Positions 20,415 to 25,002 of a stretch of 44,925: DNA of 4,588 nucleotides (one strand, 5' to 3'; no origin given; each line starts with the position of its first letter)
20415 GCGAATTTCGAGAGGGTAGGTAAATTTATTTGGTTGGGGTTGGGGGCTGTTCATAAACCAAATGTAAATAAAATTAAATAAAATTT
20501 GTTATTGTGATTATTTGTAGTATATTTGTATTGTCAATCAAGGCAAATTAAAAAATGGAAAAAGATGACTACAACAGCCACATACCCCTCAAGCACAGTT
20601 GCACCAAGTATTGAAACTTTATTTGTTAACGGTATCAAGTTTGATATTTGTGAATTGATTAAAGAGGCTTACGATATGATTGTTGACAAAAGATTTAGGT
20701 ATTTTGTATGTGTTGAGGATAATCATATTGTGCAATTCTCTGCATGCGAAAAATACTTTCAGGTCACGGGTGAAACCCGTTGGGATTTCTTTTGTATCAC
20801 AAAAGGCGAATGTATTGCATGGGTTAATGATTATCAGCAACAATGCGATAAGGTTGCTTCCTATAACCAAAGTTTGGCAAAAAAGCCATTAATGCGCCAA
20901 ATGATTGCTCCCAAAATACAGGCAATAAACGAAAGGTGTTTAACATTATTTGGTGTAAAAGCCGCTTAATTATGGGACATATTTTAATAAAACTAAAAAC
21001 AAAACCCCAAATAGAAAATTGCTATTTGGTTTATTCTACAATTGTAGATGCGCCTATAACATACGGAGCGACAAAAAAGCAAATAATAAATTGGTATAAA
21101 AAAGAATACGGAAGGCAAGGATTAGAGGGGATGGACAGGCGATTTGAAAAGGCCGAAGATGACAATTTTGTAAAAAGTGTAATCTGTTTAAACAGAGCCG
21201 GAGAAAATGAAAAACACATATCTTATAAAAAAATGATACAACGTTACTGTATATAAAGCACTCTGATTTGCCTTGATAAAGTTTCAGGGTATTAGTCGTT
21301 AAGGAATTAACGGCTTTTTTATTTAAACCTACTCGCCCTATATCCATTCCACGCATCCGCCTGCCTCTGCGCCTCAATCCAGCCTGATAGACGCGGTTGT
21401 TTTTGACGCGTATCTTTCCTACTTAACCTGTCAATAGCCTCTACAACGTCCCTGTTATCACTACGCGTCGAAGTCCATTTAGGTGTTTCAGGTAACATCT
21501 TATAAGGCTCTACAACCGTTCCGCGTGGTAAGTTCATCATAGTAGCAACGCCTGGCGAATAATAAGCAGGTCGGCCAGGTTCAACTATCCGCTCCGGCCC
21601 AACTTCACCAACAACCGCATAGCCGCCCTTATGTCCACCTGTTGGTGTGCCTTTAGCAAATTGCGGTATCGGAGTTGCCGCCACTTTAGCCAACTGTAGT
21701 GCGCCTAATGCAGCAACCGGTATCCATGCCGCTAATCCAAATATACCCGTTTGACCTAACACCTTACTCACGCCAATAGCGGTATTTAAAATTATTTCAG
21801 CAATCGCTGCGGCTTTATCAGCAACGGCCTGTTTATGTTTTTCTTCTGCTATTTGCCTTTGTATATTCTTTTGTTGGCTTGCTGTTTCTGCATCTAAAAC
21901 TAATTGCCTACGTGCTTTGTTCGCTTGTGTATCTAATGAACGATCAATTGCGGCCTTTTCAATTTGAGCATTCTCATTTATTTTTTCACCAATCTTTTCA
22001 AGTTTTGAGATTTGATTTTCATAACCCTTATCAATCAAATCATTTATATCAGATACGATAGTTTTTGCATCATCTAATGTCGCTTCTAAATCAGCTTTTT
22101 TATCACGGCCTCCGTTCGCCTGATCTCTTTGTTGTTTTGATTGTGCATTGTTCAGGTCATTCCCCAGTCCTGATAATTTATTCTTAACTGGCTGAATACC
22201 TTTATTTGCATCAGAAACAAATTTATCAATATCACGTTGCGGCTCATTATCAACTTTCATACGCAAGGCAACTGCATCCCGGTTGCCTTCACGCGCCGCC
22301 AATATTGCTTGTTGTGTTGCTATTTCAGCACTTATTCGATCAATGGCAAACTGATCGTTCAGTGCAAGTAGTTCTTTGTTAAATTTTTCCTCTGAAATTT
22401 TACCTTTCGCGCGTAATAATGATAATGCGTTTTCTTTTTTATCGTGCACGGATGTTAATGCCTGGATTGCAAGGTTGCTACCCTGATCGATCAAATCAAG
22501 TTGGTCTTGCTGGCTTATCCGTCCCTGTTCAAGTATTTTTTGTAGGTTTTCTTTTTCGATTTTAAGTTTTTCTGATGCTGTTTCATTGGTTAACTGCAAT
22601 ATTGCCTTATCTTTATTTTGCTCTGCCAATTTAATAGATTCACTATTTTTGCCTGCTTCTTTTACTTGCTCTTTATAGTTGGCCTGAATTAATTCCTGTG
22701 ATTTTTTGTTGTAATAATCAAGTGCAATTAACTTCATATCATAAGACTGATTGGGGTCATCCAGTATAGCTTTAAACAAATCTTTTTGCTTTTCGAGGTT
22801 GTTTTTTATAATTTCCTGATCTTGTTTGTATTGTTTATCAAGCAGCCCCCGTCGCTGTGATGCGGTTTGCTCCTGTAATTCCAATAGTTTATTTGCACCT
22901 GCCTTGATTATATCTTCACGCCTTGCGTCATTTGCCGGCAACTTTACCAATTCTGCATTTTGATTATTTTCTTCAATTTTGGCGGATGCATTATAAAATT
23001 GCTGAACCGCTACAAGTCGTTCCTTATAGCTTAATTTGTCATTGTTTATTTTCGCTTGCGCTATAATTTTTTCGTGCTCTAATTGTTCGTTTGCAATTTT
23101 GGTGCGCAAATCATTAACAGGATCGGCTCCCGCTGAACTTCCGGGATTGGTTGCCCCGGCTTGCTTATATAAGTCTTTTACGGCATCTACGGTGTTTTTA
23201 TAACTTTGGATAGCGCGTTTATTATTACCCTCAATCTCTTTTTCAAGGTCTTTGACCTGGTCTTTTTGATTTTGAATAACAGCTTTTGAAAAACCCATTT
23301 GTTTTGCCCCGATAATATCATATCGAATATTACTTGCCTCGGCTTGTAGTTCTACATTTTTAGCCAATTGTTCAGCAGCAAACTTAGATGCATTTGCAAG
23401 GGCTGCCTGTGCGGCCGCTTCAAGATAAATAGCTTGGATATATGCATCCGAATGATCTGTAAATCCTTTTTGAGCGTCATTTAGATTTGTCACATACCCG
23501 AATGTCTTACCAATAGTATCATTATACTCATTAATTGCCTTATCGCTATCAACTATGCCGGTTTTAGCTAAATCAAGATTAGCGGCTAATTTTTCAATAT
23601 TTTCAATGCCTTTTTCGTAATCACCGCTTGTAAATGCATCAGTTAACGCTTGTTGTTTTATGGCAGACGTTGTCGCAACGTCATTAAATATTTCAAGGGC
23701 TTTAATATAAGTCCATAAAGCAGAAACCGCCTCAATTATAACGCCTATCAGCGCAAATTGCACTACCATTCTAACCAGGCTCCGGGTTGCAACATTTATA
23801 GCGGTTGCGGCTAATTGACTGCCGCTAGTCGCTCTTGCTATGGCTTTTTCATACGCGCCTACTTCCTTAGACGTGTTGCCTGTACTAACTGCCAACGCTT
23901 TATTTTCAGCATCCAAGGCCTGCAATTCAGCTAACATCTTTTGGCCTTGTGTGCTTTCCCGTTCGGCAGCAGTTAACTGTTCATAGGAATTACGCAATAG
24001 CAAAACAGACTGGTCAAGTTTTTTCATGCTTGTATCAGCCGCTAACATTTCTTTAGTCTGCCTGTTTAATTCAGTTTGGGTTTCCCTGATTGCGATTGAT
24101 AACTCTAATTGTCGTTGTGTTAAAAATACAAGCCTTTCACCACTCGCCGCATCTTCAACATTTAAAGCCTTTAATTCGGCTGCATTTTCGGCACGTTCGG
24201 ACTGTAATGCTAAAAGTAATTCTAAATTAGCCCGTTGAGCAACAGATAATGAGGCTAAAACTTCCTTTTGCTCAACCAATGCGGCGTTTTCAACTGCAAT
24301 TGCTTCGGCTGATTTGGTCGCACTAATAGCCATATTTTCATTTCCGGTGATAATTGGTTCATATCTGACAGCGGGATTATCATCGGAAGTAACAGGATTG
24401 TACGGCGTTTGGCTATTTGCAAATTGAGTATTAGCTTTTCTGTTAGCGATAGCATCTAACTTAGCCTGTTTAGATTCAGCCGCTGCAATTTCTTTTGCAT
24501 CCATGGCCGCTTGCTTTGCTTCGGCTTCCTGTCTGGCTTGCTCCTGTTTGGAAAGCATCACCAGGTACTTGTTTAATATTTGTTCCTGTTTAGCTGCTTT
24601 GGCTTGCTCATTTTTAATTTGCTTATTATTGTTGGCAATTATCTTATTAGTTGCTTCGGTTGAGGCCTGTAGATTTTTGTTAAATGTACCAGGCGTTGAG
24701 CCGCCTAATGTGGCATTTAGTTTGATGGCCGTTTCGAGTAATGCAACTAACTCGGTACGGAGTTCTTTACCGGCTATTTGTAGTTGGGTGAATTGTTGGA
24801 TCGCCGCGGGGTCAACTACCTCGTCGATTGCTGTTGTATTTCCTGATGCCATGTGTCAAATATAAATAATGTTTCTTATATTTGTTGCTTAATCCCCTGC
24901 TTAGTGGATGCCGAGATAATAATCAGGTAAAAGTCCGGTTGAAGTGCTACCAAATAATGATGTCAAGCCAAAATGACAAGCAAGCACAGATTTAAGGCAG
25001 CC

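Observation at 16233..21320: Two cassettes with unrelated cargo share identical 5' and 3' boundary blocks that are complementary to each other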

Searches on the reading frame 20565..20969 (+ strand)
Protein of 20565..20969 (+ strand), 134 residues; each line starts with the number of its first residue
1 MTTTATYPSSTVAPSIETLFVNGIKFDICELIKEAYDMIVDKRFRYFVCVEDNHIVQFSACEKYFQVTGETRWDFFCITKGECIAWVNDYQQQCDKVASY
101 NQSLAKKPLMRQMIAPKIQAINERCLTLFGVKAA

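Call 10: search_protein_families(library=pfam, proteins=[window:20565-20969:+], max_evalue=0.01)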
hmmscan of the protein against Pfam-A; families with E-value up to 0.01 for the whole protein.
window:20565-20969:+ (134 aa): 0 families

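Call 11: search_protein_families(library=phrogs, proteins=[window:20565-20969:+], max_evalue=0.01)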
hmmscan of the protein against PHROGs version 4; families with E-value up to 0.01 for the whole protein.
window:20565-20969:+ (134 aa): 0 families

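Call 32: find_homologous_proteins(query=window:20565-20969:+)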
Query window:20565-20969:+ (134 aa): 11 proteins with E <= 0.001 among 14 candidates.
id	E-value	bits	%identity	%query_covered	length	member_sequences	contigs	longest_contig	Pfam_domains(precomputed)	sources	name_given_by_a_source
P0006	1.5e-86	305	100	100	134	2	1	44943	-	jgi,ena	-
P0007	2.2e-40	155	53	95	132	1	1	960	-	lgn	-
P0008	4.4e-34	135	45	97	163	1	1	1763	-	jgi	-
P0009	2.9e-33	132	50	93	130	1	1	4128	-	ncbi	-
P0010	1.8e-31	127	46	94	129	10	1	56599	-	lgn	-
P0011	9.8e-30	121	43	92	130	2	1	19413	-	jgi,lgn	jgi:1-deoxy-D-xylulose 5-phosphate reductoisomerase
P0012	2.0e-29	120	45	94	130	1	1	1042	-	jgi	-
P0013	3.8e-28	116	42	96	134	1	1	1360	-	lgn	-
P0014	1.8e-27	114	46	93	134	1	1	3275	-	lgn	-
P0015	1.2e-26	111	39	94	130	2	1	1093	-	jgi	jgi:hypothetical protein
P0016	8.6e-22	95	43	88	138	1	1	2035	-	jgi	-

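Call 35: find_encoding_contigs(protein=P0010, flank=10000, max_places=3)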
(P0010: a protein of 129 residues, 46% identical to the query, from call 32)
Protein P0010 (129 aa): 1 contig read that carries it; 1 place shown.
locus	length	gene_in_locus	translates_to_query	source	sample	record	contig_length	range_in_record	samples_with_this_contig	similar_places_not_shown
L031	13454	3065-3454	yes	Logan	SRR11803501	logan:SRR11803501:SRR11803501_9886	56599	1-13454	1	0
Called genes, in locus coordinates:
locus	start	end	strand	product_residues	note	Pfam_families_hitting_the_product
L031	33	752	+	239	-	PF19808:DUF6291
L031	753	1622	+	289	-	-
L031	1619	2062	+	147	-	-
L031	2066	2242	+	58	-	-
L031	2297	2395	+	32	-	-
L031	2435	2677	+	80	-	-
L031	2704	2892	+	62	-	-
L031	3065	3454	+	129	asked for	-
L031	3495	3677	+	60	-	-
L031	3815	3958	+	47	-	-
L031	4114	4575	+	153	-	-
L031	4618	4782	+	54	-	-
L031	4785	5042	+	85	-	-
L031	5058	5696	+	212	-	-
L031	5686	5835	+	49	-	-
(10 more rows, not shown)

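Call 36: find_encoding_contigs(protein=P0011, flank=10000, max_places=3)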
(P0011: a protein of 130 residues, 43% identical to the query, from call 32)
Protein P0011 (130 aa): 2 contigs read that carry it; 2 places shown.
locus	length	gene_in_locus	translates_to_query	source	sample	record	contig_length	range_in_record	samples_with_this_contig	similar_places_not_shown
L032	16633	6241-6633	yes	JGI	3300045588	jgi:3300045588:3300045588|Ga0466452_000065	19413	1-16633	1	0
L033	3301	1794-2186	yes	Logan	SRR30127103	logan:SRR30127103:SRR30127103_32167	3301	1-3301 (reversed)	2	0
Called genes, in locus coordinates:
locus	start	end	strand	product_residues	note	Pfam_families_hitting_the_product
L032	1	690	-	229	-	?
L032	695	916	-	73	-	-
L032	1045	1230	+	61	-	-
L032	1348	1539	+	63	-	-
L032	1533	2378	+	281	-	-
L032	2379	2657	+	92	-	-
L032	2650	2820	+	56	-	-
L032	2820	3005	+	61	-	-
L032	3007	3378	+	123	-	-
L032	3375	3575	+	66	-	-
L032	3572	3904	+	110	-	-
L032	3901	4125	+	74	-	-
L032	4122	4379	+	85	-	-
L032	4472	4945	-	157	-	-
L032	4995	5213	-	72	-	-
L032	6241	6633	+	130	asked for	-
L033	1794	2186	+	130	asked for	-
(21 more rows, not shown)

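Call 41: find_encoding_contigs(protein=P0009, flank=3000, max_places=2)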
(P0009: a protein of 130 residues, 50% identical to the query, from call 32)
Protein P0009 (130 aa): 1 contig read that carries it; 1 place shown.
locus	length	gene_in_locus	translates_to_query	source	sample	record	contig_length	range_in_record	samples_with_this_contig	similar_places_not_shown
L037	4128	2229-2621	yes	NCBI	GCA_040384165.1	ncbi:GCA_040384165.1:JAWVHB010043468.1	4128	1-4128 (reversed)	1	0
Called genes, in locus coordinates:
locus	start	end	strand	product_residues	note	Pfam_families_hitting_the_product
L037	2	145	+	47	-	?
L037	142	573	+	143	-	-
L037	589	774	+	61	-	-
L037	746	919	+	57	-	-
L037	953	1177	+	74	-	-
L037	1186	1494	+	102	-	-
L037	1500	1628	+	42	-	-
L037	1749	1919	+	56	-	-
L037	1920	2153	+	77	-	-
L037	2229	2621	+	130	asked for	-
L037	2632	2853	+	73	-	-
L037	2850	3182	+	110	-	-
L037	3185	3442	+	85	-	-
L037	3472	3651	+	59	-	-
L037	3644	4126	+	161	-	?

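Call 73: predict_structure(alignment_id=A4)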
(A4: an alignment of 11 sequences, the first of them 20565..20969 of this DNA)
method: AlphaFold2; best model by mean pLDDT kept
length: 134 residues; sequences in the alignment: 11
mean_pLDDT: 83.1   pTM: 0.76
mean pLDDT of the five models: 83.1, 81.7, 81.3, 78.2, 57.7
residues with pLDDT >= 90: 65; 70-90: 48; 50-70: 15; < 50: 6
segments of 3 or more residues with pLDDT < 50: 1-6
pLDDT, mean of each block of 10 residues (from residue 1): 44 79 92 78 85 80 74 75 95 96 93 94 93 89
secondary structure, 60 per line:
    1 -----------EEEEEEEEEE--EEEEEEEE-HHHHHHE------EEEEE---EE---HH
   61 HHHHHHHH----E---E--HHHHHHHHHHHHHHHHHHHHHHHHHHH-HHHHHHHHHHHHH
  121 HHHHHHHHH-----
elements in order: E12-21 E24-31 H33-38 E46-50 H59-68 H80-106 H108-129

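Call 77: fold_search(model_id=the predicted structure, library=pdb)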
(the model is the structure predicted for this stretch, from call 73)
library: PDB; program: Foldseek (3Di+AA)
matches with E <= 10: 210; with E <= 0.001: 0
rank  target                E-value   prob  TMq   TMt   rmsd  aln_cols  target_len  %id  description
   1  2zsu_D                6.1e-01  0.28  0.24  0.13   3.8        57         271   14  Crystal structure of spermidine synthase from Pyrococcus horikoshii OT3, P1 form (released 2008-10-21)
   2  9igy_B                6.1e-01  0.06  0.19  0.17  11.2       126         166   10  Structure of a Chimeric Protein Composed of the SNX5 PhoX Domain and the N-terminal domain of NCOA7-AS,crystal form II (released 2026-01-28)
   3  9igy_C                7.9e-01  0.07  0.20  0.18  10.8       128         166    9  Structure of a Chimeric Protein Composed of the SNX5 PhoX Domain and the N-terminal domain of NCOA7-AS,crystal form II (released 2026-01-28)
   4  5tgj_C                8.4e-01  0.07  0.21  0.20  11.2       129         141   10  Structure of the SNX5 PX domain in complex with chlamydial protein IncE in space group I2 (released 2017-10-11)
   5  3hpb                  8.4e-01  0.06  0.21  0.19  11.2       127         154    9  Crystal structure of SNX5-PX domain in P212121 space group (released 2009-06-23)
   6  6p7y_A                9.0e-01  0.21  0.21  0.07   5.0        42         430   14  Crystal Structure of the Cedar henipavirus Attachment G Glycoprotein globular domain in complex with the receptor ephr (released 2019-09-25)
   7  2zsu_C                1.0e+00  0.20  0.23  0.13   3.8        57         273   14  Crystal structure of spermidine synthase from Pyrococcus horikoshii OT3, P1 form (released 2008-10-21)
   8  2cmg_A                1.0e+00  0.15  0.23  0.13   4.9        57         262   10  Crystal Structure of Spermidine Synthase from Helicobacter Pylori (released 2007-05-08)
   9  5tgi_A                1.0e+00  0.07  0.23  0.22  11.1       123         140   10  Structure of the SNX5 PX domain in complex with chlamydial protein IncE in space group P212121 (released 2017-06-28)
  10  9igy_A                1.0e+00  0.06  0.21  0.18  11.6       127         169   10  Structure of a Chimeric Protein Composed of the SNX5 PhoX Domain and the N-terminal domain of NCOA7-AS,crystal form II (released 2026-01-28)
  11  1mjf_B                1.1e+00  0.20  0.24  0.13   3.8        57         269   12  PUTATIVE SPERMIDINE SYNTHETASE FROM PYROCOCCUS FURIOSUS PFU-132382 (released 2002-09-18)
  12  5wy2_C                1.1e+00  0.06  0.23  0.22  10.9       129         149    8  Human Snx5 PX domain in complex with Chlamydia IncE C terminus (released 2017-11-22)
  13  6n5x                  1.1e+00  0.05  0.22  0.19  11.6       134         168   10  Crystal structure of the SNX5 PX domain in complex with the CI-MPR (space group P212121 - Form 1) (released 2019-09-18)
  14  2zsu_F                1.2e+00  0.18  0.24  0.13   3.8        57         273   14  Crystal structure of spermidine synthase from Pyrococcus horikoshii OT3, P1 form (released 2008-10-21)
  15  4khb_C                1.2e+00  0.11  0.20  0.25  10.3        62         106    6  Structure of the Spt16D Pob3N heterodimer (released 2013-05-29)
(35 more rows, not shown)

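Call 78: fold_search(model_id=the predicted structure, library=viral)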
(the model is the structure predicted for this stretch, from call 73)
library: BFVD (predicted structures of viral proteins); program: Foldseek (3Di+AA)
matches with E <= 10: 462; with E <= 0.001: 0
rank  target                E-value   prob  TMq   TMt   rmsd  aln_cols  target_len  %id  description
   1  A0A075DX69            5.5e-02  0.75  0.23  0.45   8.6        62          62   18  (no name in the UniProt tables at hand)
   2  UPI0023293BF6         1.7e-01  0.33  0.24  0.36  11.8        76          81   14  (no name look-up for this kind of identifier)
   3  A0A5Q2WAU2            1.8e-01  0.77  0.34  0.61   7.0        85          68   16  (no name in the UniProt tables at hand)
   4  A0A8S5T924            2.0e-01  0.35  0.24  0.37   9.5        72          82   15  Uncharacterized protein [Siphoviridae sp. ct47y1]
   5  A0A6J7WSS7            2.3e-01  0.57  0.22  0.38   2.0        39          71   23  Uncharacterized protein [uncultured Caudovirales phage]
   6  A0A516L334            2.8e-01  0.30  0.23  0.36   9.3        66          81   15  (no name in the UniProt tables at hand)
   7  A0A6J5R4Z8            3.0e-01  0.16  0.20  0.36   9.8        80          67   12  Uncharacterized protein [uncultured Caudovirales phage]
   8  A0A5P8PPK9            3.4e-01  0.60  0.34  0.61   4.4        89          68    9  (no name in the UniProt tables at hand)
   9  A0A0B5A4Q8            4.4e-01  0.35  0.24  0.39   3.4        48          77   12  Uncharacterized protein [Pseudomonas phage PhiCHU]
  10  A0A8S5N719            4.4e-01  0.18  0.20  0.43   8.9        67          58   16  Uncharacterized protein [Siphoviridae sp. ctHGG8]
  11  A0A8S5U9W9            4.4e-01  0.08  0.22  0.15  12.3       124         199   11  Uncharacterized protein [Siphoviridae sp. ctKNZ79]
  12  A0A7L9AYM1            4.7e-01  0.08  0.21  0.12  19.8       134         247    8  RING-type domain-containing protein [Pyramimonas orientalis virus]
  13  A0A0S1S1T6            5.3e-01  0.14  0.22  0.34   7.9        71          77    7  Uncharacterized protein [Klebsiella phage vB_KpnM_KB57]
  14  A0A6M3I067            5.7e-01  0.10  0.17  0.18   4.2        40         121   18  (no name in the UniProt tables at hand)
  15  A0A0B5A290            6.1e-01  0.13  0.30  0.26  10.7       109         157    8  (no name in the UniProt tables at hand)
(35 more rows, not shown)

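Call 96: search_protein_families(library=ncbifam, proteins=[window:20565-20969:+], max_evalue=0.01)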
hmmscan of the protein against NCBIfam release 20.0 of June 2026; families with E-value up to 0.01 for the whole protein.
window:20565-20969:+ (134 aa): 0 families

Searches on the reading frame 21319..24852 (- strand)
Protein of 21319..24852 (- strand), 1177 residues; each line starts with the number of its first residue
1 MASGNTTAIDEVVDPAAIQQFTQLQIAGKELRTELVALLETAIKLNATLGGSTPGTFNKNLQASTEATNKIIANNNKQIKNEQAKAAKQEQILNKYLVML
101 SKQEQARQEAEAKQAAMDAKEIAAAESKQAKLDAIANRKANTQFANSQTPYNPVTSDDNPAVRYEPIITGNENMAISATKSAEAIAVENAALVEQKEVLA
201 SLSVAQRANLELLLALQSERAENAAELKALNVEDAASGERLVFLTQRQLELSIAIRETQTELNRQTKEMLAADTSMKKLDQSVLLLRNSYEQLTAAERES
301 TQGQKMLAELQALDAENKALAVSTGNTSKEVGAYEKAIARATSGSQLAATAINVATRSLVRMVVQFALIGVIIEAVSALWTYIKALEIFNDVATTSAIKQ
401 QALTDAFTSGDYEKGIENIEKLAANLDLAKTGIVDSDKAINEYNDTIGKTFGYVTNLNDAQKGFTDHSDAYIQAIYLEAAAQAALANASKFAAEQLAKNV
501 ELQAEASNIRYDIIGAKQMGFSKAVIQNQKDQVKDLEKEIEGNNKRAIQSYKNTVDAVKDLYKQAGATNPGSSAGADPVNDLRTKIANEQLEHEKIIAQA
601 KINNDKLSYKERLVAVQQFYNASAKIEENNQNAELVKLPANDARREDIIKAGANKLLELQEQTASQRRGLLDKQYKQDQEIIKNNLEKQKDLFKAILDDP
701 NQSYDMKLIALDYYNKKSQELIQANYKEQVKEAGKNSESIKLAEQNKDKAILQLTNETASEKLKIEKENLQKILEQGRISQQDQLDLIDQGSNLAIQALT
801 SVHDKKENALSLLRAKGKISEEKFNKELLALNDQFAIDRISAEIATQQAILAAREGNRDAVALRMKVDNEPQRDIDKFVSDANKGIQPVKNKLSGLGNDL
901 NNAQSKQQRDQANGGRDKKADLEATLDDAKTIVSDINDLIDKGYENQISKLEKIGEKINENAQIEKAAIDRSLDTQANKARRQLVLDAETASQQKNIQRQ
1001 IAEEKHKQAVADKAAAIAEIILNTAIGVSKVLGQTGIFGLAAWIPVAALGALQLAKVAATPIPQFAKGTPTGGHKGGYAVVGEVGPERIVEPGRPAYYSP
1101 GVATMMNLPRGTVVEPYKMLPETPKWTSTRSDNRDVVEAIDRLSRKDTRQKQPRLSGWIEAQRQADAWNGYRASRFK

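Call 10: search_protein_families(library=pfam, proteins=[window:21319-24852:-], max_evalue=0.01)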
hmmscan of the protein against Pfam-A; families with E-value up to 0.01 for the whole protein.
window:21319-24852:- (1177 aa): 0 families

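Call 11: search_protein_families(library=phrogs, proteins=[window:21319-24852:-], max_evalue=0.01)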
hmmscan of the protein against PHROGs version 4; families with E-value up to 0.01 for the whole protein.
window:21319-24852:- (1177 aa): 1 family
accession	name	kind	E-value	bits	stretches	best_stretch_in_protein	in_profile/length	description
phrog_26705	-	unknown function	5.7e-20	71.9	1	826-1116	932-1225/1302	-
